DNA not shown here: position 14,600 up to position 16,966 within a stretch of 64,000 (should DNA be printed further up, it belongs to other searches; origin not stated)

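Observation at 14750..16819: KS gene carries a truncated, active-site-less second KS-like half (CLF-like remnant)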

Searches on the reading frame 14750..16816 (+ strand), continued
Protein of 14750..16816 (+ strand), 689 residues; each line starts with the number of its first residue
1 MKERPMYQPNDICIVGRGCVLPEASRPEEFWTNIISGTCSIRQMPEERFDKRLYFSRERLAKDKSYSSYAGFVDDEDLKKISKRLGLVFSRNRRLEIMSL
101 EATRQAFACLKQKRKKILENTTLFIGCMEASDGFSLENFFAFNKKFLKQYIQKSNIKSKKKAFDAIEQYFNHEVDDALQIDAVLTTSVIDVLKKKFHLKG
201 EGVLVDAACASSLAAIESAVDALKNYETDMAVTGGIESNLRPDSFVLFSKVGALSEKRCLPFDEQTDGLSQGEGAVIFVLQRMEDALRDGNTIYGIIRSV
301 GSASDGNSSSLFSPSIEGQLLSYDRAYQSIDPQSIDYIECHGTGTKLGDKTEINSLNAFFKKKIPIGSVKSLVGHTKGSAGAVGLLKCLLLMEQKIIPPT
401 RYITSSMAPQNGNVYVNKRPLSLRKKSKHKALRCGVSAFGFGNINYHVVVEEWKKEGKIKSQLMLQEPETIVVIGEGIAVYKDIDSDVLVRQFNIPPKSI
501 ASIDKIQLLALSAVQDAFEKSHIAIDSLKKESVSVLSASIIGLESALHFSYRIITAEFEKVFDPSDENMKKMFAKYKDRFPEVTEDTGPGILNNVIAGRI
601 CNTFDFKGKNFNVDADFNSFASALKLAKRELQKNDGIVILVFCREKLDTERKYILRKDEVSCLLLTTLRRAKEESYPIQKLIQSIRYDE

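Call 76: find_encoding_contigs(protein=P0097, flank=7000, max_places=1)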
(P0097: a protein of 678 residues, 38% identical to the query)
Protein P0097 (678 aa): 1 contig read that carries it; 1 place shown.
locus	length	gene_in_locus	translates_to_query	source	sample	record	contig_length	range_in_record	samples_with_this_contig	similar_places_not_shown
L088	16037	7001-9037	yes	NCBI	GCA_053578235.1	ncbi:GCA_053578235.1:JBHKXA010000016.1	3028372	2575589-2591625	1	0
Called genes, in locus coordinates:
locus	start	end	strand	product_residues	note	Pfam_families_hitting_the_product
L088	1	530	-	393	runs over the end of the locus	PF00069:Pkinase, PF07714:PK_Tyr_Ser-Thr, PF03109:ABC1 (weak)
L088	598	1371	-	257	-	-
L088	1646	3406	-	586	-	-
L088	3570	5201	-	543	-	PF02366:PMT, PF13231:PMT_2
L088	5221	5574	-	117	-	PF01740:STAS, PF13466:STAS_2 (weak)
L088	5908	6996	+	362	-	PF07786:HGSNAT_cat (weak)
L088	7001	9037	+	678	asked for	PF00109:ketoacyl-synt, PF02801:Ketoacyl-synt_C, PF00109:ketoacyl-synt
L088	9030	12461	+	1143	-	PF00698:Acyl_transf_1, PF00106:adh_short, PF08659:KR, PF13561:adh_short_C2 (weak), PF14765:PS-DH (weak)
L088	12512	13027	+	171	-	PF07963:N_methyl (weak)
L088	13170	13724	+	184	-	PF02525:Flavodoxin_2, PF03358:FMN_red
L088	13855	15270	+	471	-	-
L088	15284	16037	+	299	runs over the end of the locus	PF13646:HEAT_2 (weak)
